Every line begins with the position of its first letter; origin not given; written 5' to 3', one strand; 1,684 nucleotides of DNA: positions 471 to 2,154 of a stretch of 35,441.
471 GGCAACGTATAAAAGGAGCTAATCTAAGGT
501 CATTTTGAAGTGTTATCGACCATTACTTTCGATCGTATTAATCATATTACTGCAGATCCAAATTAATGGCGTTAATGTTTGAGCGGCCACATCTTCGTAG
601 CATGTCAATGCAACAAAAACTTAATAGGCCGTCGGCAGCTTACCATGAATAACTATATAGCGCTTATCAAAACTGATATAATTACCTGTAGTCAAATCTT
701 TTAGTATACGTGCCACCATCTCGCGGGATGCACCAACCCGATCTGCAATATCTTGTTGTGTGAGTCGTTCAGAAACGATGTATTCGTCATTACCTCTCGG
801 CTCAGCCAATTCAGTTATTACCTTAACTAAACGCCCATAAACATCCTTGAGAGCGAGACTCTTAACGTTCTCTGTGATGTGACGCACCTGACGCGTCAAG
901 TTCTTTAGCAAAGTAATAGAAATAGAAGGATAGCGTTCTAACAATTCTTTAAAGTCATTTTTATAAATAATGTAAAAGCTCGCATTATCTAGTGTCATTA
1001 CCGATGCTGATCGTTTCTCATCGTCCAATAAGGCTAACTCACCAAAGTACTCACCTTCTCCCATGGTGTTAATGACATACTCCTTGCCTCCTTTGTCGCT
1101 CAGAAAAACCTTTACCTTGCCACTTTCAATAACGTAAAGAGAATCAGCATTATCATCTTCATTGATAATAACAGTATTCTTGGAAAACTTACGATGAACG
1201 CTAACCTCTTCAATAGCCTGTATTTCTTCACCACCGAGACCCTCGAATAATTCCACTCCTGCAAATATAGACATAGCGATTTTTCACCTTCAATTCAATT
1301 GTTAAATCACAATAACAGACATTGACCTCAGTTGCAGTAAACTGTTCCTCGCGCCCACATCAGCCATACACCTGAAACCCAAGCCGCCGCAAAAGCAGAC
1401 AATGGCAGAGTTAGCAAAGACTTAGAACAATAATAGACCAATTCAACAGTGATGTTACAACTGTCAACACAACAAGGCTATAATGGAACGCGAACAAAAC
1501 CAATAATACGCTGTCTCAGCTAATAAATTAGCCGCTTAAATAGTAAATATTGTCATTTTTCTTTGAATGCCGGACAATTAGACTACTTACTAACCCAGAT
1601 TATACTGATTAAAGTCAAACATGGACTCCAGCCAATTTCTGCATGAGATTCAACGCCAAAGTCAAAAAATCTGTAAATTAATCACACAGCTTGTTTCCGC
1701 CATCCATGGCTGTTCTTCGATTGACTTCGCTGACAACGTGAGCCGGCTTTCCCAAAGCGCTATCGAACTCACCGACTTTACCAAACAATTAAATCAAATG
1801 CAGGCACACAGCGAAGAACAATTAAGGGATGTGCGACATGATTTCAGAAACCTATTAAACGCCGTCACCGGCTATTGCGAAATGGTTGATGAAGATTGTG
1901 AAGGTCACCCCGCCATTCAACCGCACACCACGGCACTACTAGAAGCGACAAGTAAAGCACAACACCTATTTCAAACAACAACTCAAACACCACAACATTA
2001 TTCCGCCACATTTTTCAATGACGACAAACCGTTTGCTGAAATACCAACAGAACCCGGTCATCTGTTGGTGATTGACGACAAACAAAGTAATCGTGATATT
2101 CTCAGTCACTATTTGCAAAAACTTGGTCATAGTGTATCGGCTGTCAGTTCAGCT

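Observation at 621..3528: Crp-like receptor divergent from a REC-gated class III cyclase with Glu/Ala at the base-specifying positions: candidate non-cAMP (possibly cGMP) module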

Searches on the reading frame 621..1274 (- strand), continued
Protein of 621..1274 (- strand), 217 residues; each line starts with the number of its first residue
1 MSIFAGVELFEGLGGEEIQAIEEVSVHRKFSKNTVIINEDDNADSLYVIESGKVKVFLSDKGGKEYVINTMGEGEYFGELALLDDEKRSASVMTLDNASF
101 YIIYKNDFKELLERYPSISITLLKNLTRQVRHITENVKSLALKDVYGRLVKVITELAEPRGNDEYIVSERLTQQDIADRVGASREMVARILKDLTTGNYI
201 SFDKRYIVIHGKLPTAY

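Call 54: search_protein_families(library=ncbifam, proteins=[window:621-1274:-], max_evalue=0.001)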
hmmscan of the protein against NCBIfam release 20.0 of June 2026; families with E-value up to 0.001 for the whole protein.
window:621-1274:- (217 aa): 13 families
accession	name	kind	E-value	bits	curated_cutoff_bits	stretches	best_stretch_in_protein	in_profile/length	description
NF008732.0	PRK11753.1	equivalog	2.6e-35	121.8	266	1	19-211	17-212/214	cAMP-activated global transcriptional regulator CRP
NF006901.0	PRK09392.1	equivalog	1.1e-14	54.3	211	1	7-196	12-199/236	transcriptional activator FtrB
TIGR03697.1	NtcA_cyano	equivalog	1.3e-13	51.2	244.95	1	36-212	4-185/193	global nitrogen regulator NtcA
NF058543.1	ActPatMycb56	equivalog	4.2e-12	45.5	460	1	8-129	2-120/317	acetyltransferase Pat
NF050806.1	TransRegFixKCaul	equivalog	1.1e-11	44.5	300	1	25-202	23-196/215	transcriptional regulator FixK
TIGR03896.1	cyc_nuc_ocin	subfamily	1.7e-11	44.1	161.05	1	13-127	149-263/317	bacteriocin-type transport-associated protein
NF041163.2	encap_f2b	equivalog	5.7e-11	42.2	400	1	14-126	83-197/450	family 2B encapsulin nanocompartment shell protein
NF053664.1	TransRegPtrACyano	equivalog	2.7e-10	39.9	300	1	44-209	28-190/196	Crp/Fnr family transcriptional regulator PtrA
NF007707.0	PRK10402.1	subfamily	6.7e-10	38.9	180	1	26-206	32-205/226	transcriptional regulator YeiL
NF008365.0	PRK11161.1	subfamily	1.5e-09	37.5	228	1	16-210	37-234/250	fumarate/nitrate reduction transcriptional regulator Fnr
NF052518.1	TransRegLdrP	equivalog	4.4e-09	36.6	300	1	29-205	3-174/195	transcriptional regulator LdrP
NF010499.0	PRK13918.1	equivalog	1.1e-07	31.6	274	1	31-201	18-183/205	CRP/FNR family transcriptional regulator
NF045989.1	TransRegFnrLRhodb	equivalog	0.00078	18.7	300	0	16-209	27-225/245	transcriptional regulator FnrL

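Call 58: search_protein_families(library=pfam, proteins=[L132:3540-5771:-, L123:3460-5826:-], max_evalue=0.0001)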
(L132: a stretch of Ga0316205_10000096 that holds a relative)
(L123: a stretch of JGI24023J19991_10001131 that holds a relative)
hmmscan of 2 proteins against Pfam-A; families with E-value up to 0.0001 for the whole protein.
L132:3540-5771:- (744 aa): 2 families
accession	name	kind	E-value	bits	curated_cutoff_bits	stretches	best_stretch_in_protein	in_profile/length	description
PF05226.16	CHASE2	-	3.3e-31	109.2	26.3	1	46-377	21-254/257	CHASE2 domain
PF00211.25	Guanylate_cyc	-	2.2e-12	47.4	21.9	1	483-661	12-177/183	Adenylate and Guanylate cyclase catalytic domain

L123:3460-5826:- (789 aa): 2 families
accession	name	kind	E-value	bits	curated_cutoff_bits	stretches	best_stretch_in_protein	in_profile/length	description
PF05226.16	CHASE2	-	2e-30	106.6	26.3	1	62-434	6-254/257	CHASE2 domain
PF00211.25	Guanylate_cyc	-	3.2e-13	50.1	21.9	1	541-705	14-176/183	Adenylate and Guanylate cyclase catalytic domain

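Call 87: search_solved_structures(query=A1, max_evalue=1e-15, show_alignments=0)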
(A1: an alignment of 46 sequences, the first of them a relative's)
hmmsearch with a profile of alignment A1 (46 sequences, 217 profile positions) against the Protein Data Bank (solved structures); distinct sequences matched with E-value up to 1e-15: 64 (the best 60 are shown).
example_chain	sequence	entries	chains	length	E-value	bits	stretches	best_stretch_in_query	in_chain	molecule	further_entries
5ezr_A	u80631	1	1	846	4e-42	147.6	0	3-126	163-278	cGMP-dependent protein kinase, putative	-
4rz7_A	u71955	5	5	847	4e-42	147.6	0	3-126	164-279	cGMP-dependent protein kinase, putative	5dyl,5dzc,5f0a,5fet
9p74_A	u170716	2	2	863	4.3e-42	147.5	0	3-126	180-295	cGMP-dependent protein kinase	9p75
5dyk_A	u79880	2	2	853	9.5e-41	143.1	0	3-126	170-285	CGMP-dependent protein kinase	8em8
1hw5_A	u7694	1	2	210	2.5e-35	125.4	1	18-211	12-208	CATABOLITE GENE ACTIVATOR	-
4bh9_A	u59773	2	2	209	3.8e-35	124.8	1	18-211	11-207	cAMP-activated global transcriptional regulator CRP | CAMP RECEPTOR PROTEIN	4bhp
3h3u_A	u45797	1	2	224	1.4e-34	123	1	3-210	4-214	PROBABLE TRANSCRIPTIONAL REGULATORY PROTEIN (PROBABLY CRP/FNR-FAMILY)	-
3mzh_A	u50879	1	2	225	1.4e-34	123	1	3-210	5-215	PROBABLE TRANSCRIPTIONAL REGULATORY PROTEIN (PROBABLY CRP/FNR-FAMILY)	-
3d0s_A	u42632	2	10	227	1.4e-34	122.9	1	3-210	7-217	TRANSCRIPTIONAL REGULATORY PROTEIN | PROBABLE TRANSCRIPTIONAL REGULATORY PROTEIN (PROBABLY CRP/ FNR-FAMILY)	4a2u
1g6n_A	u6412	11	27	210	1.7e-34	122.7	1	18-211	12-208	CATABOLITE GENE ACTIVATOR PROTEIN | PROTEIN (CATABOLITE GENE ACTIVATOR PROTEIN) | Catabolite gene activator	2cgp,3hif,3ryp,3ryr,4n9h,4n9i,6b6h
1i5z_A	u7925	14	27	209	1.7e-34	122.7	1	18-211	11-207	CATABOLITE GENE ACTIVATOR PROTEIN | CATABOLITE GENE ACTIVATOR PROTEIN (CAP) | PROTEIN (CATABOLITE GENE ACTIVATOR PROTEIN (CAP))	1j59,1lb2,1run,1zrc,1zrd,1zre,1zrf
4i0b_A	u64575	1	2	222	1.9e-34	122.6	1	17-211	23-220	Catabolite gene activator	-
4hzf_A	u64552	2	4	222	2e-34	122.5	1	17-211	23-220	Catabolite gene activator | cAMP-activated global transcriptional regulator CRP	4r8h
3i54_A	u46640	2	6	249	2e-34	122.5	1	3-210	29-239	Transcriptional regulator, Crp/Fnr family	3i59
1o3q_A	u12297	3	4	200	3.4e-34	121.7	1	21-210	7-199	CATABOLITE GENE ACTIVATOR PROTEIN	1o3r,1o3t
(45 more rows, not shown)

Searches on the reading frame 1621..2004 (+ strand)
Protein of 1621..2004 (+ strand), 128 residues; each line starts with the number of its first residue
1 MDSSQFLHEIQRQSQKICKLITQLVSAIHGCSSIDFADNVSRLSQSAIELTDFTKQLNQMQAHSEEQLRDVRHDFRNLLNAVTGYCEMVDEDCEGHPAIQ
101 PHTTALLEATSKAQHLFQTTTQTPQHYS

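Call 70: search_solved_structures(query=A3, max_evalue=1, show_alignments=3)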
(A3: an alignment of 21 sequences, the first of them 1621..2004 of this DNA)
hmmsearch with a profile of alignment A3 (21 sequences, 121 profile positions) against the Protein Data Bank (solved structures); distinct sequences matched with E-value up to 1: 18.
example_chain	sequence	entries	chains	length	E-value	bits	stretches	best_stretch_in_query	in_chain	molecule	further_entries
4jas_A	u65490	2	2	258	0.0015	22.2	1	52-116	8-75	Histidine kinase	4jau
6jlc_A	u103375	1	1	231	0.028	18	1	10-59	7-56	CAMP factor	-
5cwo_A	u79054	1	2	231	0.089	16.4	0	7-114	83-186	Designed helical repeat protein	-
9r1o_A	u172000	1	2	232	0.097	16.3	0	12-57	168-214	sc-apCC-6-DPH-NR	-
2lfs_A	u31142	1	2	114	0.15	15.6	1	11-105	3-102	HAMP domain-containing protein, Osmolarity sensor protein EnzV chimera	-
5j10_A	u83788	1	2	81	0.2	15.3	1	6-61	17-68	peptide design 2L4HC2_24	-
9had_C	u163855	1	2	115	0.21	15.2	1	19-68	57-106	DerF21_binder10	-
3zrv_A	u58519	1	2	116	0.21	15.2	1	13-109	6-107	HAMP, OSMOLARITY SENSOR PROTEIN ENVZ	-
3zrx_A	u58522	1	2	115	0.23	15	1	13-105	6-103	AF1503 PROTEIN, OSMOLARITY SENSOR PROTEIN ENVZ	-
6ote_A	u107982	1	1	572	0.24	15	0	9-77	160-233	Seryl-tRNA synthetase, cytoplasmic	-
2lfr_A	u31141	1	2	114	0.26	14.9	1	11-105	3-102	HAMP domain-containing protein, Osmolarity sensor protein EnzV chimera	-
3zrw_A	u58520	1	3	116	0.34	14.5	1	14-109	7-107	AF1503 PROTEIN, OSMOLARITY SENSOR PROTEIN ENVZ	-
3zrw_B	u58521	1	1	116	0.38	14.3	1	13-109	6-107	AF1503 PROTEIN, OSMOLARITY SENSOR PROTEIN ENVZ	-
7bqi_A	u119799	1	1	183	0.39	14.3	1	7-66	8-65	FYVE and coiled-coil domain-containing protein 1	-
3hnj_A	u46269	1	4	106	0.52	13.9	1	33-111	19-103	Soluble cytochrome b562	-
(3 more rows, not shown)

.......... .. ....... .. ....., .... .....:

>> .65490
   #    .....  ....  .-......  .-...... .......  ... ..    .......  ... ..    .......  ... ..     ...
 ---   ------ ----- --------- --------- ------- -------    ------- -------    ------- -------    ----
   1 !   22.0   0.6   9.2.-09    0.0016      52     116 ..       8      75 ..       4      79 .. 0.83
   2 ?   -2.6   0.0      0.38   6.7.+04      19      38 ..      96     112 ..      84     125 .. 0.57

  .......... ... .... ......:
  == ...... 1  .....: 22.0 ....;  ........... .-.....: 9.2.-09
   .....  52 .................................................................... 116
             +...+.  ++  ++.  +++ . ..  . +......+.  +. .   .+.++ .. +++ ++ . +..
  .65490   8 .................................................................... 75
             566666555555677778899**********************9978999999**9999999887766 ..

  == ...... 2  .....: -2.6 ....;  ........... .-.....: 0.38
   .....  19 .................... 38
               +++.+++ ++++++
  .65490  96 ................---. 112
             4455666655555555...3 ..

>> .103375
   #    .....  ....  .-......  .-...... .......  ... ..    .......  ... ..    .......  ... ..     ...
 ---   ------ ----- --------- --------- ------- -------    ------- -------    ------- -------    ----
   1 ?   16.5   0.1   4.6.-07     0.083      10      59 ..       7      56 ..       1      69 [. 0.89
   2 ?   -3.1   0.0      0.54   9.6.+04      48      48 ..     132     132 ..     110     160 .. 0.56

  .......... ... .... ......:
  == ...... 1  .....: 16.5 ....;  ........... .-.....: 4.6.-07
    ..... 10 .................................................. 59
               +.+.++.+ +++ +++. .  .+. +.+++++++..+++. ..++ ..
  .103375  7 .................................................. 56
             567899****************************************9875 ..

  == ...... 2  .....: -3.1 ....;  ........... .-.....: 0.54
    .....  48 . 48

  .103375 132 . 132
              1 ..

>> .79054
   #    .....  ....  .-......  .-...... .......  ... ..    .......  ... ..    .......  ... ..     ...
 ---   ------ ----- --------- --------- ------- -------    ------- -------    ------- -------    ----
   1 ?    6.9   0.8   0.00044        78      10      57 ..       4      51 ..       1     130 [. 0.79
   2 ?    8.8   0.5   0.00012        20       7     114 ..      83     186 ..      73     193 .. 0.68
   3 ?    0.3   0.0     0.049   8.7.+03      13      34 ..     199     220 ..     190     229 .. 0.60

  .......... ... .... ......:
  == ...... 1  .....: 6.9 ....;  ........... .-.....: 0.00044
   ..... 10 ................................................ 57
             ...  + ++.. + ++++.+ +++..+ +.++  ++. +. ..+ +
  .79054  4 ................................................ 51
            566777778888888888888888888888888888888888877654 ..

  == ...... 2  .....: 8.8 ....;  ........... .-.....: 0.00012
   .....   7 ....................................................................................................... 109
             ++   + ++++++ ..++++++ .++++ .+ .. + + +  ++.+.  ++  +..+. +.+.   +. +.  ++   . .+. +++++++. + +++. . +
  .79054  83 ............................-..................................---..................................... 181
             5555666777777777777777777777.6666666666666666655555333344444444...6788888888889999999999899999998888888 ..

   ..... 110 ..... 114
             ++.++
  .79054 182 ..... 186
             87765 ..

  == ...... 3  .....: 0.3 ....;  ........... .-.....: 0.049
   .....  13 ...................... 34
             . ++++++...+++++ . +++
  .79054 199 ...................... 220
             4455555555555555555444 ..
